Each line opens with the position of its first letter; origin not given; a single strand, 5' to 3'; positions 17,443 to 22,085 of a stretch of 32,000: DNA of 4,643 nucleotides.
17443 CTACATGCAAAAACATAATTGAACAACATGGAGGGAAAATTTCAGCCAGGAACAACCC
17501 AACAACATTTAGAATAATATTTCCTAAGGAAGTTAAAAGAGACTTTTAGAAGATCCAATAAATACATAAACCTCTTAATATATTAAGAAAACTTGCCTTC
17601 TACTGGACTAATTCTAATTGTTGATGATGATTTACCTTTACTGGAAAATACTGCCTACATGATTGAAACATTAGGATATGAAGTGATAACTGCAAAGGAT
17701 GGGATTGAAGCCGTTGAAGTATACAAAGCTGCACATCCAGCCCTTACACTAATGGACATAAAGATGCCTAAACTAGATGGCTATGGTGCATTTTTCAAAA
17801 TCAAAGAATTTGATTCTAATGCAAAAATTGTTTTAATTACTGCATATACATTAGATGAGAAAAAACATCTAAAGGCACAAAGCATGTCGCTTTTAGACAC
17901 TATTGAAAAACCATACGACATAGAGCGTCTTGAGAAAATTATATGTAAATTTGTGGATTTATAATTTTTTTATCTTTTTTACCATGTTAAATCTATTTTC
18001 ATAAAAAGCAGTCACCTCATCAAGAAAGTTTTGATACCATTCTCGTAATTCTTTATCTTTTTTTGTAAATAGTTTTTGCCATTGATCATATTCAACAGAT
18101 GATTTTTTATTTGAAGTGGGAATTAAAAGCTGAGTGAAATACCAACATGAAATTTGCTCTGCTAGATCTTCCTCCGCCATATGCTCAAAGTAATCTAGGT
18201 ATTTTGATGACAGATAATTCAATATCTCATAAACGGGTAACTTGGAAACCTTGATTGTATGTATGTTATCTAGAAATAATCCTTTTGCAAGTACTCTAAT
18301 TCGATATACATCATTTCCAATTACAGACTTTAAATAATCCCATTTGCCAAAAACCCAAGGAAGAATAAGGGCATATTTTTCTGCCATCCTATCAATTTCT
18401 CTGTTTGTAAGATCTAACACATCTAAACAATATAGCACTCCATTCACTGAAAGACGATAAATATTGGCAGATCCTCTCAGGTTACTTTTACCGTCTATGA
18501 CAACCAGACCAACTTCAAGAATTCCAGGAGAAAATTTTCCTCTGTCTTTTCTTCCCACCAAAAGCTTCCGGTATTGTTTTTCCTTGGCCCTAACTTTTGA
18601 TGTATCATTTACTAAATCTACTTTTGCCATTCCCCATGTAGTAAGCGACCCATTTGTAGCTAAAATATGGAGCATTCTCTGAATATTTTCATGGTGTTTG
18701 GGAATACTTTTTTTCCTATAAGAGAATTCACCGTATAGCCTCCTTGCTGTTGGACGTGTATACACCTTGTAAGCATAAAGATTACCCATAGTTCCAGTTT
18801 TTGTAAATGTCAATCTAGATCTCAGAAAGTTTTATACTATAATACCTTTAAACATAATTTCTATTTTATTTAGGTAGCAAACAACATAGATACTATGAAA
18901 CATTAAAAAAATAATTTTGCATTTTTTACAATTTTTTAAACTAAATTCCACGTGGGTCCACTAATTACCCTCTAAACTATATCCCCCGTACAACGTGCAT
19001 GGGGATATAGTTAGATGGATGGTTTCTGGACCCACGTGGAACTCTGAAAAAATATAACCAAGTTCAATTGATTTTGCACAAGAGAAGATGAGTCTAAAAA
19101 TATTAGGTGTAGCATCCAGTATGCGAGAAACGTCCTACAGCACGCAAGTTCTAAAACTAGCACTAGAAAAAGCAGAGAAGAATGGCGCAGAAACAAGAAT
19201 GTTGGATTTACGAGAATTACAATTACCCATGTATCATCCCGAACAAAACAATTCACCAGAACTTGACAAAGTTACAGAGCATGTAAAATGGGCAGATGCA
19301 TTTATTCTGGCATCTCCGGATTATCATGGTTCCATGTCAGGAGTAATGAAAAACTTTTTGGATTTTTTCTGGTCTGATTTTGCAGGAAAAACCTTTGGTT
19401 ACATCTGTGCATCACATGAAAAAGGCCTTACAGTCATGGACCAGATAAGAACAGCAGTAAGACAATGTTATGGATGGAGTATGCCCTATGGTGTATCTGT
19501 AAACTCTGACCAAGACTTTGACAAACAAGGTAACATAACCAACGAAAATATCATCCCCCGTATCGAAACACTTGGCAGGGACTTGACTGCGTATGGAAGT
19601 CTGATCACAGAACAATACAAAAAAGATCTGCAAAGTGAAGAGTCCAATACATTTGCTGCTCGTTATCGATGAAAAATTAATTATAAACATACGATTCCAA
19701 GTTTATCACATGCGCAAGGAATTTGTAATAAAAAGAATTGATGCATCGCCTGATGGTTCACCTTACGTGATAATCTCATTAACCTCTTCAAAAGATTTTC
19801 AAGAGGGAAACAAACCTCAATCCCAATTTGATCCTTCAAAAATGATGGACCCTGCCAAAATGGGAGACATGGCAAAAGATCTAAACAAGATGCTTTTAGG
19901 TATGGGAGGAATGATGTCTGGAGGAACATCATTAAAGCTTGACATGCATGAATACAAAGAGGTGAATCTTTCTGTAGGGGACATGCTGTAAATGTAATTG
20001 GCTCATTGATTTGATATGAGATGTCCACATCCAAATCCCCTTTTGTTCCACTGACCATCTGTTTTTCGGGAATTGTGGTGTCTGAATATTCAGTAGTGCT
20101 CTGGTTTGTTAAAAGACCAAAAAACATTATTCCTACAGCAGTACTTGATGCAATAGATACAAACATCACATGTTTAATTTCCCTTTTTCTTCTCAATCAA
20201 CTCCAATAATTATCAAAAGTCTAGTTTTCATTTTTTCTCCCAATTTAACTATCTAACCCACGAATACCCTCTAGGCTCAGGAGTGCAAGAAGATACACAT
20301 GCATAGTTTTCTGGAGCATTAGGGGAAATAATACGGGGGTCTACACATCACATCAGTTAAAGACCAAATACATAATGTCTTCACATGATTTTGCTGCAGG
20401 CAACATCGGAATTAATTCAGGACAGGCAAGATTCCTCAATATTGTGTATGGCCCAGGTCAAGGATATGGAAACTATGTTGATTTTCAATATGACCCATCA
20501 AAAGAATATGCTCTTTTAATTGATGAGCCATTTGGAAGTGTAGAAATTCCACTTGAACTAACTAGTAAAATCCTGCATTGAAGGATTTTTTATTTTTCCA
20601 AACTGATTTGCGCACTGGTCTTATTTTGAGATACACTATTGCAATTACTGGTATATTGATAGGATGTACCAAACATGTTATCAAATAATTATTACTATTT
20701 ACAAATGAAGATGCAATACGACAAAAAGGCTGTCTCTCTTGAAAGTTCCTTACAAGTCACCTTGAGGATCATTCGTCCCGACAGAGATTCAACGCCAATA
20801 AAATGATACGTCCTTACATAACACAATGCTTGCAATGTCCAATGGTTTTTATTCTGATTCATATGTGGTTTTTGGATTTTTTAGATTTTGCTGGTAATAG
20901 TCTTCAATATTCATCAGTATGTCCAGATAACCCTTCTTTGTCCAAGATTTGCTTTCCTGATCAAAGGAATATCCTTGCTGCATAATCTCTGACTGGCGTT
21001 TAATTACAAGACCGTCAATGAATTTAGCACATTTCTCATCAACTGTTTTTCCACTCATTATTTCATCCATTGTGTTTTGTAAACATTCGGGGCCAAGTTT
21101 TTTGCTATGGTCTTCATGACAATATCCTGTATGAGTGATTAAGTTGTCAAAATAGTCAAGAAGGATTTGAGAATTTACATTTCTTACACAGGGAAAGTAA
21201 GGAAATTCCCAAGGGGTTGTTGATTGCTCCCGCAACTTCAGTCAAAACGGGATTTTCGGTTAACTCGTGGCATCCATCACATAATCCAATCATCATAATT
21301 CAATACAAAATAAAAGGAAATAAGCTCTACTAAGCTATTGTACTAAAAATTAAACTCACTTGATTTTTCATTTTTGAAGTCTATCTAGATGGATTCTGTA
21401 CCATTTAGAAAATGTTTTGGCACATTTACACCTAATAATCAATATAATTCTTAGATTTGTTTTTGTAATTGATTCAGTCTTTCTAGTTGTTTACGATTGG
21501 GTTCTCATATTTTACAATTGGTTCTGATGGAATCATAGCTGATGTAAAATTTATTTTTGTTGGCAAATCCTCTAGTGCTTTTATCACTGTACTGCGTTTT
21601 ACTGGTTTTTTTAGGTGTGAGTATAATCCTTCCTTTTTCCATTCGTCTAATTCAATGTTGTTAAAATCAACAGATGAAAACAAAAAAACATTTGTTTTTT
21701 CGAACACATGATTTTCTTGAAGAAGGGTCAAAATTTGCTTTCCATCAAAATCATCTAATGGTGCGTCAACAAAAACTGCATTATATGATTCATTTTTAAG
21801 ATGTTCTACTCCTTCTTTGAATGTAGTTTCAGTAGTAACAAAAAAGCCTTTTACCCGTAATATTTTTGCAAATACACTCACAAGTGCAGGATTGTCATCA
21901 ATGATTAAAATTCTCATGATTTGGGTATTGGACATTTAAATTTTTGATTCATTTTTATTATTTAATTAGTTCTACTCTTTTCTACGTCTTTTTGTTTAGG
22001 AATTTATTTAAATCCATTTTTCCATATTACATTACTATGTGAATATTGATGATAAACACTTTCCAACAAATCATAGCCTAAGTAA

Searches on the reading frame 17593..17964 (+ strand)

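Call 29: search_protein_families(library=pfam, proteins=[window:17593-17964:+], max_evalue=0.01)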
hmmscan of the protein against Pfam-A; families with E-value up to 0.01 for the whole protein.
window:17593-17964:+ (123 aa): 1 family
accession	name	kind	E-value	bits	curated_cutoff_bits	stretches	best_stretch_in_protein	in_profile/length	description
PF00072.30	Response_reg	-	2.5e-21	76.4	30.2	1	7-117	1-110/111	Response regulator receiver domain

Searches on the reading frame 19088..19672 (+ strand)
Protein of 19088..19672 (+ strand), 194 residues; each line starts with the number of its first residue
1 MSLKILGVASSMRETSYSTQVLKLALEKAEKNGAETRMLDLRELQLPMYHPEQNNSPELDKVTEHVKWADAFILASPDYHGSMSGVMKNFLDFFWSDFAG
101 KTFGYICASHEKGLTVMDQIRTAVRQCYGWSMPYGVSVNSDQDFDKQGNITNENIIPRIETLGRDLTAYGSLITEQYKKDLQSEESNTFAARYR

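Call 29: search_protein_families(library=pfam, proteins=[window:19088-19672:+], max_evalue=0.01)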
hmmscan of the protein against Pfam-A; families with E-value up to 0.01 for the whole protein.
window:19088-19672:+ (194 aa): 2 families
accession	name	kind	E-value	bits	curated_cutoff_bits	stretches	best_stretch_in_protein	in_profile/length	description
PF03358.20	FMN_red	-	1.9e-30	105.9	24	1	4-139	2-148/152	NADPH-dependent FMN reductase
PF02525.22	Flavodoxin_2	-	8e-12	45.7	27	1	4-109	2-116/198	Flavodoxin-like fold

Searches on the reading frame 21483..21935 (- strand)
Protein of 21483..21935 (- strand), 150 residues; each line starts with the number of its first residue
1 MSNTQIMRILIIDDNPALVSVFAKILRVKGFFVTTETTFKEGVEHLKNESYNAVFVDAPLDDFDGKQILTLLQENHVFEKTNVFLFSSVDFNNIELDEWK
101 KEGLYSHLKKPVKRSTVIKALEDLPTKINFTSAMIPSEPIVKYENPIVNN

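Call 29: search_protein_families(library=pfam, proteins=[window:21483-21935:-], max_evalue=0.01)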
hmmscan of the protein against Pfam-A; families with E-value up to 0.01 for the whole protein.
window:21483-21935:- (150 aa): 1 family
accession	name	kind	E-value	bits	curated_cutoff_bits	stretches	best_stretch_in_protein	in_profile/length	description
PF00072.30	Response_reg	-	4.5e-14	53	30.2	1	9-121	1-110/111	Response regulator receiver domain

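Call 37: find_encoding_contigs(protein=window:21483-21935:-, flank=10000, max_places=5)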
Protein window:21483-21935:- (150 aa): 10 contigs read that carry it; 5 places shown.
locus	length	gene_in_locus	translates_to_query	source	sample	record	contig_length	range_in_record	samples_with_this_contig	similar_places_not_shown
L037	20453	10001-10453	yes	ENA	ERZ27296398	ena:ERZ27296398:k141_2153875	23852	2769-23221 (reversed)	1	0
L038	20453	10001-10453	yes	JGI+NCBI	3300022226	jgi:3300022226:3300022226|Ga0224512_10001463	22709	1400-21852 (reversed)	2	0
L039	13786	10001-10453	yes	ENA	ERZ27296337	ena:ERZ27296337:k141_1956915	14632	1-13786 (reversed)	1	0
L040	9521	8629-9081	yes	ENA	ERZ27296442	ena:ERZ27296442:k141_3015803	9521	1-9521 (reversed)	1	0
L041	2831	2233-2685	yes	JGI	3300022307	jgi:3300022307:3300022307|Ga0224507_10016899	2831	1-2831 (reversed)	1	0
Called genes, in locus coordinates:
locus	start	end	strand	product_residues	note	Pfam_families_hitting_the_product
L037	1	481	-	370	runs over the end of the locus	?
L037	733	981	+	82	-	-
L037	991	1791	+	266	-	-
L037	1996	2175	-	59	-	-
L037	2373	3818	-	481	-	PF03951:Gln-synt_N, PF00120:Gln-synt_C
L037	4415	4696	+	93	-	-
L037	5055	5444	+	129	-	PF20364:DUF6659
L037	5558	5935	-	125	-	-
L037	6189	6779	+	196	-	PF00226:DnaJ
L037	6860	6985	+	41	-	-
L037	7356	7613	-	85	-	-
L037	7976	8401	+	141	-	-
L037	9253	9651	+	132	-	-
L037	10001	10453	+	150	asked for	PF00072:Response_reg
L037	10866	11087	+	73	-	-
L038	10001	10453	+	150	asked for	PF00072:Response_reg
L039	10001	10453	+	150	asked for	PF00072:Response_reg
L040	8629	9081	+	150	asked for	PF00072:Response_reg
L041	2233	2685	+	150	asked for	PF00072:Response_reg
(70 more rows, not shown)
